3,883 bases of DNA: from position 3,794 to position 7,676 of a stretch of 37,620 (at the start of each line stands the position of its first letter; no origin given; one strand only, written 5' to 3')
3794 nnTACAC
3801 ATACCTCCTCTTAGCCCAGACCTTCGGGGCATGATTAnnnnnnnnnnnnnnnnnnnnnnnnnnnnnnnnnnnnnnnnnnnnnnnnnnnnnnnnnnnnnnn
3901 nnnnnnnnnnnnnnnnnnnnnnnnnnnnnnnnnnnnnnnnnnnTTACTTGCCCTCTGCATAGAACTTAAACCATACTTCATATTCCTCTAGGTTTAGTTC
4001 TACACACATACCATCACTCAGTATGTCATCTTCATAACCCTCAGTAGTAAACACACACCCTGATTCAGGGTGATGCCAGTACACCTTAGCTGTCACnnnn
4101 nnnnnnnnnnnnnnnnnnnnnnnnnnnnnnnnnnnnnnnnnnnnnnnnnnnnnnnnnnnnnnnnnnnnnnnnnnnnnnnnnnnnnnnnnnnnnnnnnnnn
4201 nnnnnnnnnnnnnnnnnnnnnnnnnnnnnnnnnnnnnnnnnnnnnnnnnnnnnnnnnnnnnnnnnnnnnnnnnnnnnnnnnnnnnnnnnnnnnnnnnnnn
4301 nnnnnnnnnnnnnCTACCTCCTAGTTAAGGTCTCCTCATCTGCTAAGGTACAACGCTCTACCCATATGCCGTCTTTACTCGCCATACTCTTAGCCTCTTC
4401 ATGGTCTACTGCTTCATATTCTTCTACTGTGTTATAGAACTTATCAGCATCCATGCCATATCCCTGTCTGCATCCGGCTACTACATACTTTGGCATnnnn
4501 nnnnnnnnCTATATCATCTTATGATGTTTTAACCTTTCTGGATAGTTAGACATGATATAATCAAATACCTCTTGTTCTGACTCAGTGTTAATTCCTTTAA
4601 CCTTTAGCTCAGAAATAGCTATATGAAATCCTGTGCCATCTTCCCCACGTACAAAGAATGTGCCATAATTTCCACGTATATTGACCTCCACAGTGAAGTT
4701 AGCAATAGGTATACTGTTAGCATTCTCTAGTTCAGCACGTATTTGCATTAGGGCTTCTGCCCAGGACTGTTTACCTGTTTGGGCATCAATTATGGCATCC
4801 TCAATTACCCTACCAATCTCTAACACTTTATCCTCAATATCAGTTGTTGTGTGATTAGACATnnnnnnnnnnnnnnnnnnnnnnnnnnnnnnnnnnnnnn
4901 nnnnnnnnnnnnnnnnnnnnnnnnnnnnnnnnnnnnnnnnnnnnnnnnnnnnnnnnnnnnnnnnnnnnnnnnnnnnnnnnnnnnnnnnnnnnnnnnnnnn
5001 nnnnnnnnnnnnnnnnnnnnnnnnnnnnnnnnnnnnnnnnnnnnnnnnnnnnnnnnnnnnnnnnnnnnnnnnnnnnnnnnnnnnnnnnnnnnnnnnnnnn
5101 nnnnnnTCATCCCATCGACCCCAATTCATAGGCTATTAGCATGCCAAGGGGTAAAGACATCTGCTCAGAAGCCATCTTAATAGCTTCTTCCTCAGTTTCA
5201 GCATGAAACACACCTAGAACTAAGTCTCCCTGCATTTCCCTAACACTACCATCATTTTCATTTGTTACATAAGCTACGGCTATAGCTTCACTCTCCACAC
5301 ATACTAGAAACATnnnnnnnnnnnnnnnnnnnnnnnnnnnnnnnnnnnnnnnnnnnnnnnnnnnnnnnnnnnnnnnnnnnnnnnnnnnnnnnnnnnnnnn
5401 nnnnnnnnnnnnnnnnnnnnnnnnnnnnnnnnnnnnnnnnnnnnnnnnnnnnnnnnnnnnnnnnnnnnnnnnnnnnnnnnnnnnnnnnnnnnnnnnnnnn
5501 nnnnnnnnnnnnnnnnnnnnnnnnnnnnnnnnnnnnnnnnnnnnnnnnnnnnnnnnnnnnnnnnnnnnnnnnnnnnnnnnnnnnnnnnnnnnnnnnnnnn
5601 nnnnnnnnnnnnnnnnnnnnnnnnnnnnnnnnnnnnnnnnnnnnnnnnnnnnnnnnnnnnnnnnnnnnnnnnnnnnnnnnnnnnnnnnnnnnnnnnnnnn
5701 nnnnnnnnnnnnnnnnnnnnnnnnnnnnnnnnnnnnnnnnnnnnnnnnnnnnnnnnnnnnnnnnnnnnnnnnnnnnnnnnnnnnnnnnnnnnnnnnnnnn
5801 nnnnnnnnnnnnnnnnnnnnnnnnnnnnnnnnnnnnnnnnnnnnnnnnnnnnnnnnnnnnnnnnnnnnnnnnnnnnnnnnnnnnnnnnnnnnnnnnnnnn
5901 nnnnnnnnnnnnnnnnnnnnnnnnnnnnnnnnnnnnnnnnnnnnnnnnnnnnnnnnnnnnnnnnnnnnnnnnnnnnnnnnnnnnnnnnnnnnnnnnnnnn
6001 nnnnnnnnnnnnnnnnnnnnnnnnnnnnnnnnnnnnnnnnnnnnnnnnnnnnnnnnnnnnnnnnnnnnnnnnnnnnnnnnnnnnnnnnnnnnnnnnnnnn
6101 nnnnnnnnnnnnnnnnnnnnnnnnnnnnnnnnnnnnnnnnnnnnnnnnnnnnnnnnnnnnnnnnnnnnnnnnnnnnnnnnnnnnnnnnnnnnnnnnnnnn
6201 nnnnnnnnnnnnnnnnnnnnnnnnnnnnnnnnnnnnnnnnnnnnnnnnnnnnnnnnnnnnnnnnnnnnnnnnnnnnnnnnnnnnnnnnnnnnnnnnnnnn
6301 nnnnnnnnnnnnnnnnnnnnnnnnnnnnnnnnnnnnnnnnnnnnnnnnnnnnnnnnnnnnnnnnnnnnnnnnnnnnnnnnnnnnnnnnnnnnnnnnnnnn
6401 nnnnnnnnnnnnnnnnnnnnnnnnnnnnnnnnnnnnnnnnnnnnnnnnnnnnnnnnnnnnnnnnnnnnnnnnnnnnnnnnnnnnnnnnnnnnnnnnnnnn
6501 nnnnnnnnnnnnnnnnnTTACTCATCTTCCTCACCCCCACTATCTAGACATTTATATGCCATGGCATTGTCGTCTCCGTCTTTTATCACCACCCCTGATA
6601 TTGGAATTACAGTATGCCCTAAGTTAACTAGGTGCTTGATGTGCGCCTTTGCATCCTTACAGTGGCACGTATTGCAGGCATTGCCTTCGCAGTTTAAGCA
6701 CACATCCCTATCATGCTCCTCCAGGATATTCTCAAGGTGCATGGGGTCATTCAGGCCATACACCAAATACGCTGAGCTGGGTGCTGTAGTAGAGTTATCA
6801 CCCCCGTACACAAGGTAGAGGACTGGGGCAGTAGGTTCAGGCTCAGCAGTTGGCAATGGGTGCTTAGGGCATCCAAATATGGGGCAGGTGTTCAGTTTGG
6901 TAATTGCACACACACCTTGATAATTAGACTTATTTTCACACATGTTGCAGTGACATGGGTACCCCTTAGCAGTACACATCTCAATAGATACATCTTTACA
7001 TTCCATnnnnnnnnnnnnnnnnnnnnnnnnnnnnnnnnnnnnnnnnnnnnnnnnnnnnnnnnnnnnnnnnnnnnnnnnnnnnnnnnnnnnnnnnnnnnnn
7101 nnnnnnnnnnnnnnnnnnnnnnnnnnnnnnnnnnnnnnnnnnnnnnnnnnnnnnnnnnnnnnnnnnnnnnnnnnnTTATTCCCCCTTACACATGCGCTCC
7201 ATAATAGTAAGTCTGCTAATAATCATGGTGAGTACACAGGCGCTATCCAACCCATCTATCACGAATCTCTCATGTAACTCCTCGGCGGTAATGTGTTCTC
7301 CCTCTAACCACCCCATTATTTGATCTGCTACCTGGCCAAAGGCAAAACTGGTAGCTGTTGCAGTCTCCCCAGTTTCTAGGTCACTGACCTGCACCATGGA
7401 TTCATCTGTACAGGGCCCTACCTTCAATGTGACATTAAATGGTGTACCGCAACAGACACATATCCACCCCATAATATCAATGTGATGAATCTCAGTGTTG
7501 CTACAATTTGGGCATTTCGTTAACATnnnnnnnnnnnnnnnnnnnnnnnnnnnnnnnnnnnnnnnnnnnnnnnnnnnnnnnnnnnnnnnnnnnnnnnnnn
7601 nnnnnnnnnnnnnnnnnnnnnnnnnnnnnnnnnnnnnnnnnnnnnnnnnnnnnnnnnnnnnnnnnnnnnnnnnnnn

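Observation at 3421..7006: Second small acidic X domain that co-occurs with the Cys-rich genes, either adjacent or fused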

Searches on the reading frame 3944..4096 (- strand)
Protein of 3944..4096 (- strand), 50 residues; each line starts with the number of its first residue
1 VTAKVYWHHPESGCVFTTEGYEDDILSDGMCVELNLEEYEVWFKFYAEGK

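Call 4: search_protein_families(library=pfam, proteins=[window:3944-4096:-], max_evalue=1)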
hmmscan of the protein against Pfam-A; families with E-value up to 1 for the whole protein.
window:3944-4096:- (50 aa): 1 family
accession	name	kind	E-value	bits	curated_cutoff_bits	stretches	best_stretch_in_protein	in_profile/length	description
PF19642.4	DUF6145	-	0.024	15.2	27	1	13-41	61-89/115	Family of unknown function (DUF6145)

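Call 7: search_protein_families(library=phrogs, proteins=[window:3944-4096:-], max_evalue=0.1)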
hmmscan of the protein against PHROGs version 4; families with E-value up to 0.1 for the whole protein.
window:3944-4096:- (50 aa): 2 families
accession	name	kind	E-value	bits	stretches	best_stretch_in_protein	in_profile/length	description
phrog_7587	-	unknown function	1.6e-05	26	1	7-47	46-87/91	-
phrog_19052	-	unknown function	0.029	15.6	1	6-25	8-27/52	-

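Call 70: search_dna_similar(query=window:3944-4096:-, collection=phages, mode=protein, max_rows=12, max_evalue=1)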
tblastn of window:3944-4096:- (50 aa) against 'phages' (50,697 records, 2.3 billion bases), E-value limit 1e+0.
Records with a match: 109; places in all: 109; records where one place covers at least 80% of the query: 100.
Best place of each record, by identity: 80-90% 2; <60% 107.
By first word of the organism name: Salmonella 84; Providencia 7; Escherichia 7; Serratia 4; Chivirus 2; Pseudomonas 2; Staphylococcus 1; Klebsiella 1; Enterobacter 1.
By host as written in the record: Salmonella enterica subsp. enterica serovar Typhimurium 22; Salmonella enterica 17; - 9; Salmonella sp. 7; Salmonella enterica subsp. enterica serovar Enteritidis 5; Providencia rettgeri B0142 4; Salmonella gallinarum 4; Providencia stuartii isolate MRSN 2154 2; and 32 more.
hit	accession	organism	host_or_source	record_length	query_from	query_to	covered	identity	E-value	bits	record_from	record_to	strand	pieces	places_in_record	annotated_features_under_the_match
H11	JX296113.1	Providencia phage Redjac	Providencia stuartii isolate MRSN 2154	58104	8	46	78%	53.7%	3e-3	38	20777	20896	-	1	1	hypothetical protein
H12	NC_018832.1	Providencia phage Redjac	Providencia stuartii isolate MRSN 2154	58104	8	46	78%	53.7%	3e-3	38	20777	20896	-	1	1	hypothetical protein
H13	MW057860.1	Providencia phage PSTCR9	Providencia stuartii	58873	8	46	78%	53.7%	3e-3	38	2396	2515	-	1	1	hypothetical protein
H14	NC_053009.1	Providencia phage vB_PreS-PibeRecoleta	Providencia rettgeri B0142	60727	8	46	78%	48.8%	5e-2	35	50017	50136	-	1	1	hypothetical protein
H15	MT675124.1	Providencia phage vB_PreS-PibeRecoleta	Providencia rettgeri B0142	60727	8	46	78%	48.8%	5e-2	35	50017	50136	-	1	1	hypothetical protein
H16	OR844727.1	Escherichia phage ECO104 4-5-2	Escherichia coli O104:H4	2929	8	47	80%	46.3%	1e-2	37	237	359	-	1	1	record has no annotation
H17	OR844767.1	Escherichia phage ECO111 5-P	Escherichia coli O111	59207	8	47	80%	46.3%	1e-2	37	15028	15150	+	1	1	record has no annotation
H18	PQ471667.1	Salmonella phage HMD-P1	Salmonella sp.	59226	8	47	80%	46.3%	1e-2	36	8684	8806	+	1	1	hypothetical protein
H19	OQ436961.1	Salmonella phage ST-W139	Salmonella enterica subsp. enterica ...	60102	8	47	80%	46.3%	1e-2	36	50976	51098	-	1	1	hypothetical protein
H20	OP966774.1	Salmonella phage PST-D32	Salmonella sp. CVCC3384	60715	8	47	80%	46.3%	1e-2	36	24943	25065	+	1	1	hypothetical protein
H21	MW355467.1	Salmonella phage vB_SenS_ER3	Salmonella enterica subsp. enterica ...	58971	8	47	80%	46.3%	2e-2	36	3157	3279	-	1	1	hypothetical protein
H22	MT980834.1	Serratia phage vB_SmaS-Smarc5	Serratia marcescens 4526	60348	8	48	82%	42.9%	8e-2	34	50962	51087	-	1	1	hypothetical protein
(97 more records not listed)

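Call 82: search_protein_families(library=ncbifam, proteins=[window:3944-4096:-], max_evalue=1)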
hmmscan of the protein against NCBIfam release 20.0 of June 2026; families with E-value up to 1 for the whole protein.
window:3944-4096:- (50 aa): 0 families

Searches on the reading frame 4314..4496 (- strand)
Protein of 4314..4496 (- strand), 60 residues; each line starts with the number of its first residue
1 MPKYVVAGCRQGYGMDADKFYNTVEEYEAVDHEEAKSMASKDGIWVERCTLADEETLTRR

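Call 4: search_protein_families(library=pfam, proteins=[window:4314-4496:-], max_evalue=1)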
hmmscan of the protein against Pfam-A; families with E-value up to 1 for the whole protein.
window:4314-4496:- (60 aa): 0 families

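Call 7: search_protein_families(library=phrogs, proteins=[window:4314-4496:-], max_evalue=0.1)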
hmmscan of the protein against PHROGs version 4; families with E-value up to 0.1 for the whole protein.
window:4314-4496:- (60 aa): 0 families

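Call 78: search_dna_similar(query=window:4314-4496:-, collection=phages, mode=protein, max_rows=8, max_evalue=1)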
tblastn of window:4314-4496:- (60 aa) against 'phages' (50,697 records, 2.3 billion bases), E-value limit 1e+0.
No match.

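Call 82: search_protein_families(library=ncbifam, proteins=[window:4314-4496:-], max_evalue=1)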
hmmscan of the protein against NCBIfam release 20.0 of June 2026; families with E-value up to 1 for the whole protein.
window:4314-4496:- (60 aa): 0 families

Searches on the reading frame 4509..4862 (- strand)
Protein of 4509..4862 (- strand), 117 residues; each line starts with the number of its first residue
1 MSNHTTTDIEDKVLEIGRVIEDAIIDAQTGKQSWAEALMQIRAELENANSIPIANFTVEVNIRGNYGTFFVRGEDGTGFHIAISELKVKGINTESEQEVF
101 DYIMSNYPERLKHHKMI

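Call 4: search_protein_families(library=pfam, proteins=[window:4509-4862:-], max_evalue=1)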
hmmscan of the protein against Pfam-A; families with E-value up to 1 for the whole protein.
window:4509-4862:- (117 aa): 0 families

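Call 7: search_protein_families(library=phrogs, proteins=[window:4509-4862:-], max_evalue=0.1)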
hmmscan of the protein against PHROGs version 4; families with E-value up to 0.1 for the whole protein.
window:4509-4862:- (117 aa): 1 family
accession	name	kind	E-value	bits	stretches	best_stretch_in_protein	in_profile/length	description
phrog_18351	-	moron, auxiliary metabolic gene and host takeover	0.0069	16.6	1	27-77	68-116/298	host nuclease inhibitor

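Call 82: search_protein_families(library=ncbifam, proteins=[window:4509-4862:-], max_evalue=1)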
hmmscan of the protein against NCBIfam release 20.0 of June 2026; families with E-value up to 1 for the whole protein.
window:4509-4862:- (117 aa): 0 families

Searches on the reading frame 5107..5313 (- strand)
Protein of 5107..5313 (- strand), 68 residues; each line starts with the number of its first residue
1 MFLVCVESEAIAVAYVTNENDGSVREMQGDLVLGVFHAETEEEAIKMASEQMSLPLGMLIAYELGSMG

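Call 4: search_protein_families(library=pfam, proteins=[window:5107-5313:-], max_evalue=1)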
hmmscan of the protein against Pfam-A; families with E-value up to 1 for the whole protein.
window:5107-5313:- (68 aa): 1 family
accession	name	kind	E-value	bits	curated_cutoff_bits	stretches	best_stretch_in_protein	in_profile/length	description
PF14804.11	Jag_N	-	0.17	12.8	25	1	36-55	1-20/50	Jag N-terminus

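Call 7: search_protein_families(library=phrogs, proteins=[window:5107-5313:-], max_evalue=0.1)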
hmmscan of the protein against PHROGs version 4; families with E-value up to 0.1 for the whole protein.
window:5107-5313:- (68 aa): 1 family
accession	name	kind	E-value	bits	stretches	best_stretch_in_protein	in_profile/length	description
phrog_33333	-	unknown function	0.093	13.8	0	4-45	14-54/95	-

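Call 79: search_dna_similar(query=window:5107-5313:-, collection=phages, mode=protein, max_rows=8, max_evalue=1)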
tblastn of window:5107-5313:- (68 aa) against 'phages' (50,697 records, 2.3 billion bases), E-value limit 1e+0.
No match.

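Call 82: search_protein_families(library=ncbifam, proteins=[window:5107-5313:-], max_evalue=1)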
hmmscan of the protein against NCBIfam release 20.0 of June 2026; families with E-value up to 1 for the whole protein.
window:5107-5313:- (68 aa): 1 family
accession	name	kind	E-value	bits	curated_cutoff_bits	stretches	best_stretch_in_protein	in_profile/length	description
TIGR00362.1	DnaA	equivalog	0.18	10.8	343.9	1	12-52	293-333/437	chromosomal replication initiator protein DnaA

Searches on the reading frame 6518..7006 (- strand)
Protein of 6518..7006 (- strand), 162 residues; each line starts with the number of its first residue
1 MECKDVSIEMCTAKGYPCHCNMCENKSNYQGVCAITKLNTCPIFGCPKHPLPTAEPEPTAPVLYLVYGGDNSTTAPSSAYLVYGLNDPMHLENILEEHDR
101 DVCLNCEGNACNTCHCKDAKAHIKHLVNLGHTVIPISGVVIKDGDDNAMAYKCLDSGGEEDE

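Call 4: search_protein_families(library=pfam, proteins=[window:6518-7006:-], max_evalue=1)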
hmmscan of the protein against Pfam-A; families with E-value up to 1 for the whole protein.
window:6518-7006:- (162 aa): 2 families
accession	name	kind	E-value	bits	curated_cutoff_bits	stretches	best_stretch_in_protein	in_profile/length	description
PF09533.15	DUF2380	-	0.12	12.2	26.3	1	96-139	10-51/187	Predicted lipoprotein of unknown function (DUF2380)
PF09466.15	Yqai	-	0.58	11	20.2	1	109-146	6-43/66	Hypothetical protein Yqai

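Call 7: search_protein_families(library=phrogs, proteins=[window:6518-7006:-], max_evalue=0.1)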
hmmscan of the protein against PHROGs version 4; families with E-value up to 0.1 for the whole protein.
window:6518-7006:- (162 aa): 0 families

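Call 16: find_related_loci(query=window:6518-7006:-, collection=viral_contigs, flank=10000)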
Query window:6518-7006:- (162 aa) in viral_contigs; peptide patterns used: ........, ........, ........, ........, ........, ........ (x = any residue, [..] = any of these).
64 stretches matched a pattern, but none encodes a relative of the query by tblastn (E <= 1e-3).

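Call 68: search_dna_similar(query=window:6518-7006:-, collection=phages, mode=protein, max_rows=15, max_evalue=1)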
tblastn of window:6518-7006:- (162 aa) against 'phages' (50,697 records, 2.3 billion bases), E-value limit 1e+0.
No match.

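Call 82: search_protein_families(library=ncbifam, proteins=[window:6518-7006:-], max_evalue=1)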
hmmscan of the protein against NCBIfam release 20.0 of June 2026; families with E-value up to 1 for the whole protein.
window:6518-7006:- (162 aa): 1 family
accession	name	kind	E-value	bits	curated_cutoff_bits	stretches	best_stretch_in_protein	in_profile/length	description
TIGR02269.1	TIGR02269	equivalog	0.016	14.7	85.75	1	62-125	6-65/209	SitA6 family polymorphic toxin lipoprotein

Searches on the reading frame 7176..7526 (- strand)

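Call 4: search_protein_families(library=pfam, proteins=[window:7176-7526:-], max_evalue=1)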
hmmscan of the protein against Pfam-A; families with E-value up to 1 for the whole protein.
window:7176-7526:- (116 aa): 2 families
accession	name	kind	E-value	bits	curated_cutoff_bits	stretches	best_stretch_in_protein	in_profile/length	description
PF19211.5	CoV_NSP2_N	-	0.057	13.5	29.7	1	3-76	132-200/204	Coronavirus replicase NSP2, N-terminal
PF24451.1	DUF7567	-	0.28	11.6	27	1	3-32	17-46/131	Family of unknown function (DUF7567)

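Call 7: search_protein_families(library=phrogs, proteins=[window:7176-7526:-], max_evalue=0.1)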
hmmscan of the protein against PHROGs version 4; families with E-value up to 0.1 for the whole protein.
window:7176-7526:- (116 aa): 0 families
